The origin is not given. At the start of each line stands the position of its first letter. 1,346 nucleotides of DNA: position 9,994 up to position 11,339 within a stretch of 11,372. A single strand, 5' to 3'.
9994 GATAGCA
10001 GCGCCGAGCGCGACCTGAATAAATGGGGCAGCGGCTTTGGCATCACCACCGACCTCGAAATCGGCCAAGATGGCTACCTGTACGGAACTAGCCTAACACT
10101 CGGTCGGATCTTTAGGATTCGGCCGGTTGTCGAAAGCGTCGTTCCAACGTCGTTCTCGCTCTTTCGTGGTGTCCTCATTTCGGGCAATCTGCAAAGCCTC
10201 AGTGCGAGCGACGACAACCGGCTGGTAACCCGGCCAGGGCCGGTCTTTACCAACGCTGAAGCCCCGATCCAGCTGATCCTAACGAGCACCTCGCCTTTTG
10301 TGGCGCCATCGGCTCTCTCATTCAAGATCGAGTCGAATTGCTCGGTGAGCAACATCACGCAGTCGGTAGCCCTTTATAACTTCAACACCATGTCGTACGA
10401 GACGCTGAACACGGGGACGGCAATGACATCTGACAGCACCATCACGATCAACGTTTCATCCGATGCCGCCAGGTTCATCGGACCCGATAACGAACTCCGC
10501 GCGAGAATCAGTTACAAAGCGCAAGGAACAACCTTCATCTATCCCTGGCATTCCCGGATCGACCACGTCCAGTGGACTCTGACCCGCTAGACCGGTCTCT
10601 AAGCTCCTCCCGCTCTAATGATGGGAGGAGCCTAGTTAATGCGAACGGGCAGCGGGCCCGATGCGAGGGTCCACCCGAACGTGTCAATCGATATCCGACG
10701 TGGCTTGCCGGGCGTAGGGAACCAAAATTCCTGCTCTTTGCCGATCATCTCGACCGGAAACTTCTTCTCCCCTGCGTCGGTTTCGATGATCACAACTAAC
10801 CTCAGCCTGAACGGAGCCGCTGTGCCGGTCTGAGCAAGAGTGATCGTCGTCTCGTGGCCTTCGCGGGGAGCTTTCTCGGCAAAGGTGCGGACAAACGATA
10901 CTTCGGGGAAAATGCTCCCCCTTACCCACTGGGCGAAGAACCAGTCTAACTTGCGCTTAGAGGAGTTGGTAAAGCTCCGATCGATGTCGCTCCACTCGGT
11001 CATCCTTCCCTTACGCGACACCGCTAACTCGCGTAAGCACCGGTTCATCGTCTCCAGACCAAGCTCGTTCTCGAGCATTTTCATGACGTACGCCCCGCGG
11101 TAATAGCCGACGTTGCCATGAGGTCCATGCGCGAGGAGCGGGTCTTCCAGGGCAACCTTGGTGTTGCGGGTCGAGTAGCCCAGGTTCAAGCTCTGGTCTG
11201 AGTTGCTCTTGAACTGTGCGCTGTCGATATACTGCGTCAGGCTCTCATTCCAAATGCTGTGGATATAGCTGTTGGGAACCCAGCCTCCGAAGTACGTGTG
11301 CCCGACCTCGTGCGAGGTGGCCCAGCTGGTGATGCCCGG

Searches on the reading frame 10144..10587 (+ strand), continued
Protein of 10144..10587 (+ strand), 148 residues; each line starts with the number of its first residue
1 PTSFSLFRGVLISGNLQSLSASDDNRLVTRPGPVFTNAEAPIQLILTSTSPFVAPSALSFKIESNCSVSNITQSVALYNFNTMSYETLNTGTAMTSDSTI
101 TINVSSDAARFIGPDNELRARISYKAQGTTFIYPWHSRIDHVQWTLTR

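Call 57: find_encoding_contigs(protein=P0120, flank=10000, max_places=2)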
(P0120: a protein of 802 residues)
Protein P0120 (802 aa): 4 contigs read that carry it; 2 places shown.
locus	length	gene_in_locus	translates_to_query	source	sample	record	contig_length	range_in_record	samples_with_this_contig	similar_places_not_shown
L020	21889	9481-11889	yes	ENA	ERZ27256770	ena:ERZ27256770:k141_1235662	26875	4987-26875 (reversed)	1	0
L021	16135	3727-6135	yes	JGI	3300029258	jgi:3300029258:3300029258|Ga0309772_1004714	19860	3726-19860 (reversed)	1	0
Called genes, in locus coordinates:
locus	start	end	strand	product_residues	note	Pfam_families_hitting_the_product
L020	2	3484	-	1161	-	?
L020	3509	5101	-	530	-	PF00817:IMS (weak)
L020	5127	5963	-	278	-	PF00154:RecA_N (weak)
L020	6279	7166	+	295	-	-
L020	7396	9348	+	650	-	PF02369:Big_1 (faint), PF13620:CarboxypepD_reg, PF13715:CarbopepD_reg_2 (faint), PF11974:bMG3 (faint), PF13620:CarboxypepD_reg, PF00578:AhpC-TSA, PF08534:Redoxin, PF13905:Thioredoxin_8, +2 more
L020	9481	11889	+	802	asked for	PF00515:TPR_1 (faint), PF07719:TPR_2 (faint), PF13181:TPR_8 (faint), PF13414:TPR_11 (faint), PF13431:TPR_17 (faint), PF13432:TPR_16 (weak), PF14559:TPR_19 (weak), PF13088:BNR_2 (faint)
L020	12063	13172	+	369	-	PF00437:T2SSE, PF13401:AAA_22 (faint), PF20720:nSTAND3 (faint)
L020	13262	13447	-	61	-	-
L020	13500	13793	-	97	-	-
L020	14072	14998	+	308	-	-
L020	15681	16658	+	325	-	PF00483:NTP_transferase, PF01128:IspD, PF12804:NTP_transf_3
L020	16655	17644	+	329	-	PF13793:Pribosyltran_N, PF00156:Pribosyltran, PF14572:Pribosyl_synth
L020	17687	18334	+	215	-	PF01386:Ribosomal_L25p, PF14693:Ribosomal_TL5_C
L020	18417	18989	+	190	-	PF01195:Pept_tRNA_hydro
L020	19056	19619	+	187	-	PF01250:Ribosomal_S6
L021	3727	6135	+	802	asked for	PF00515:TPR_1 (faint), PF07719:TPR_2 (faint), PF13181:TPR_8 (faint), PF13414:TPR_11 (faint), PF13431:TPR_17 (faint), PF13432:TPR_16 (weak), PF14559:TPR_19 (weak), PF13088:BNR_2 (faint)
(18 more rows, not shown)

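Call 61: search_protein_families(library=pfam, proteins=[L006:5002-6444:+, L010:4846-6441:+, L013:4183-6438:+, L014:3511-6441:+, L006:246-2846:-, L015:2340-3377:+, L005:7514-9283:+, L008:4990-6444:+, L015:204-2267:+], max_evalue=0.001)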
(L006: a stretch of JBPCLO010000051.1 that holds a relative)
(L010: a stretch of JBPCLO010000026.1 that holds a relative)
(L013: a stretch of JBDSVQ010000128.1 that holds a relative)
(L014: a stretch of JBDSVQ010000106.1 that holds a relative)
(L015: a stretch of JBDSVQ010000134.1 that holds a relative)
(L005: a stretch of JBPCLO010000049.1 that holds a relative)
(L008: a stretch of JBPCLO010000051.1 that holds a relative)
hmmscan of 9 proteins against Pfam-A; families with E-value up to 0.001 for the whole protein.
L006:5002-6444:+ (481 aa): 0 families

L010:4846-6441:+ (532 aa): 1 family
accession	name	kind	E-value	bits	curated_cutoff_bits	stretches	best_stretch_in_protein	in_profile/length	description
PF08309.17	LVIVD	-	4e-05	23.3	20.2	0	98-125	5-30/42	LVIVD repeat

L013:4183-6438:+ (752 aa): 0 families

L014:3511-6441:+ (977 aa): 0 families

L006:246-2846:- (867 aa): 2 families
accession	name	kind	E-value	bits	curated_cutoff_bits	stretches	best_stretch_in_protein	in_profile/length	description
PF00082.27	Peptidase_S8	-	6.4e-25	88.5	21.8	1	217-479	6-288/288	Subtilase family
PF10633.15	NPCBM_assoc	-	0.00033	21.2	24.4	1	626-697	2-76/78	NPCBM-associated, NEW3 domain of alpha-galactosidase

L015:2340-3377:+ (346 aa): 0 families

L005:7514-9283:+ (590 aa): 1 family
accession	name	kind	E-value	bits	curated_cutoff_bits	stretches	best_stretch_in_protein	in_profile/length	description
PF00082.27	Peptidase_S8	-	3.3e-53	181.3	21.8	1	184-425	3-288/288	Subtilase family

L008:4990-6444:+ (485 aa): 0 families

L015:204-2267:+ (688 aa): 2 families
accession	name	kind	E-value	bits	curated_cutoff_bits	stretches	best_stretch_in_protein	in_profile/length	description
PF00082.27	Peptidase_S8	-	3.4e-22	79.5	21.8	1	38-299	6-288/288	Subtilase family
PF10633.15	NPCBM_assoc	-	0.0003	21.4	24.4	1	445-517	1-76/78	NPCBM-associated, NEW3 domain of alpha-galactosidase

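Call 64: fold_search(model_id=the predicted structure, library=viral)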
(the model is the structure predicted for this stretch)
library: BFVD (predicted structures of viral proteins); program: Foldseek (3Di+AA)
matches with E <= 10: 1897; with E <= 0.001: 157
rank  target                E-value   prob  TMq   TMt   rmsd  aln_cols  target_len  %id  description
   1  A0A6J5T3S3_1          3.4e-08  1.00  0.80  0.12   2.6       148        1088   20  Concanavalin A-like lectin/glucanases superfamily [uncultured Caudovirales phage]
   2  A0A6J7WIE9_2          4.9e-08  1.00  0.67  0.13   3.6       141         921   18  Collagen triple helix repeat [uncultured Caudovirales phage]
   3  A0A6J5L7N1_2          8.5e-08  1.00  0.75  0.13   2.8       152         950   18  Uncharacterized protein [uncultured Caudovirales phage]
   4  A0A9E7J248            9.5e-07  1.00  0.73  0.35   5.3       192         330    9  (no name in the UniProt tables at hand)
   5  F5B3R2                2.5e-06  1.00  0.64  0.17   4.4       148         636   14  (no name in the UniProt tables at hand)
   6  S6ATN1                3.3e-06  1.00  0.65  0.36   8.7       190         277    9  Putative structural protein [Bacillus phage phiNIT1]
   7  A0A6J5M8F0            4.8e-06  1.00  0.63  0.49   4.9       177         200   15  Uncharacterized protein [uncultured Caudovirales phage]
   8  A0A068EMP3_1          7.3e-06  1.00  0.58  0.09   4.6       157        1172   10  Putative tail protein [Bacillus phage CP-51]
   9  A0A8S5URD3            7.7e-06  1.00  0.58  0.42   7.3       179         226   11  Uncharacterized protein [Siphoviridae sp. ctg6c78]
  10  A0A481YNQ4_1          8.2e-06  1.00  0.63  0.10   7.6       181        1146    8  Collagen triple helix repeat protein [Pithovirus LCDPAC02]
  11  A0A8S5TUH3            1.1e-05  1.00  0.59  0.36   3.9       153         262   17  Uncharacterized protein [Siphoviridae sp. ctWT735]
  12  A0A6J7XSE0            1.1e-05  1.00  0.61  0.54   4.3       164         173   12  Uncharacterized protein [uncultured Caudovirales phage]
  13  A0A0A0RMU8            1.8e-05  1.00  0.68  0.20   9.0       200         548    8  Baseplate protein [Bacillus phage Mater]
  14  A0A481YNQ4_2          1.8e-05  1.00  0.65  0.10   3.7       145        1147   15  Collagen triple helix repeat protein [Pithovirus LCDPAC02]
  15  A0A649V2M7            3.0e-05  1.00  0.52  0.18   6.8       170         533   14  Rhamnogalacturonase A/B/Epimerase-like pectate lyase domain-containing protein [Leuconostoc phage P965]
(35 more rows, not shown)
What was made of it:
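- BFVD returns phage tail-fibre-like proteins at TMq 0.75-0.80 (call 64). BFVD hits include collagen-repeat phage proteins, whose terminal domains are often trimeric (call 64).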

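Call 66: find_related_loci(query=A5, collection=viral_contigs, flank=8000)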
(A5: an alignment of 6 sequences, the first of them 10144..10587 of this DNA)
Query A5 (148 aa) in viral_contigs; peptide patterns used: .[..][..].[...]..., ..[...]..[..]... (x = any residue, [..] = any of these).
31 stretches matched a pattern, but none encodes a relative of the query by tblastn (E <= 1e-3).
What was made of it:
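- Closest known: Receptor-binding and baseplate jelly-roll domains of phages. Different: A pattern scan of IMG/VR found no sequence relatives (call 66).
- Tried and rejected: A viral_contigs scan found no relatives (call 66).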

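Call 68: search_protein_families(library=pfam, alignment_id=A6, max_evalue=0.00001)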
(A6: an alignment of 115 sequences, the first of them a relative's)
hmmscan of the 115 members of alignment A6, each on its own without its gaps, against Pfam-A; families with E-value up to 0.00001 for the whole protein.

A. member 1, L002:208-690:+ (161 aa): 0 families

B. families by the number of members that match (of 115 scanned): 135 families (the first 25 are shown)
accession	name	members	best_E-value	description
PF00515.34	TPR_1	4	1.1e-16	Tetratricopeptide repeat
PF07719.23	TPR_2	4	8.5e-16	Tetratricopeptide repeat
PF13424.12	TPR_12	3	4.2e-30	Tetratricopeptide repeat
PF01145.31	Band_7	3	3.1e-21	SPFH domain / Band 7 family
PF14559.12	TPR_19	3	7.8e-21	Tetratricopeptide repeat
PF13428.12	TPR_14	3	3.4e-17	Tetratricopeptide repeat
PF13374.12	TPR_10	3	9.6e-17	Tetratricopeptide repeat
PF13181.12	TPR_8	3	7.6e-16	Tetratricopeptide repeat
PF13432.12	TPR_16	3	8.4e-16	Tetratricopeptide repeat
PF13176.12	TPR_7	3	5.2e-08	Tetratricopeptide repeat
PF00004.35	AAA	2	2e-25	ATPase family associated with various cellular activities (AAA)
PF08241.18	Methyltransf_11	2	3.7e-17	Methyltransferase domain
PF13649.12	Methyltransf_25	2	5.3e-17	Methyltransferase domain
PF13401.12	AAA_22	2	3.7e-14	AAA domain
PF08242.18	Methyltransf_12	2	1.3e-13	Methyltransferase domain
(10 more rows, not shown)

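Call 75: find_homologous_proteins(query=A7, max_evalue=0.001)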
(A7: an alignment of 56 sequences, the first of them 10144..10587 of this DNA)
Query A7 (56 sequences) (148 aa, profile of the alignment): 14 proteins with E <= 0.001 among 2338 candidates.
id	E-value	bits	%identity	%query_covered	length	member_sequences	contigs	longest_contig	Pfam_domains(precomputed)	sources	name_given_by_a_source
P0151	8.7e-56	206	62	99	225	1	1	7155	-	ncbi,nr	ncbi:MAG: hypothetical protein H0W86_06570, partial [Armatimonadetes bacterium]|nr:hypothetical prot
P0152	1.9e-55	205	63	99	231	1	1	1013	-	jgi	-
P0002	2.1e-55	204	61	99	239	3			PF06739.18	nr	nr:SBBP repeat-containing protein [Armatimonadota bacterium]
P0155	9.3e-55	202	62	99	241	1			PF06739.18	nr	nr:hypothetical protein [Armatimonadota bacterium]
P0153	4.0e-54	200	59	99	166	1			-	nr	nr:hypothetical protein [Armatimonadota bacterium]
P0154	1.4e-53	198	56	99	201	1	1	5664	-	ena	-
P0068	1.6e-47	179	32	96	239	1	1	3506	-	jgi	jgi:hypothetical protein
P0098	4.8e-46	174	33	97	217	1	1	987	-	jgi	jgi:hypothetical protein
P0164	4.0e-45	171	34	97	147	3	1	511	-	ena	-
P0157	8.3e-42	160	60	80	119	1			-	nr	nr:hypothetical protein [Armatimonadota bacterium]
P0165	1.9e-41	159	38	99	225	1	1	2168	-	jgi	jgi:hypothetical protein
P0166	1.9e-39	153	39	100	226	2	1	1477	-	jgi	jgi:hypothetical protein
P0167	7.7e-39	151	30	96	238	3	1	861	-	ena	-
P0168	8.7e-26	108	31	82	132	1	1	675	-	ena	-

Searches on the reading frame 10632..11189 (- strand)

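Call 11: search_protein_families(library=pfam, proteins=[window:10632-11189:-], max_evalue=0.01)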
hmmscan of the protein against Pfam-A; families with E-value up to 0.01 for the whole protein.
window:10632-11189:- (185 aa): 1 family
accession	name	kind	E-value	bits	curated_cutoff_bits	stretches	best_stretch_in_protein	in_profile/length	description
PF01433.26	Peptidase_M1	-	0.0068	16.5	27.7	1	26-88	156-218/218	Peptidase family M1 domain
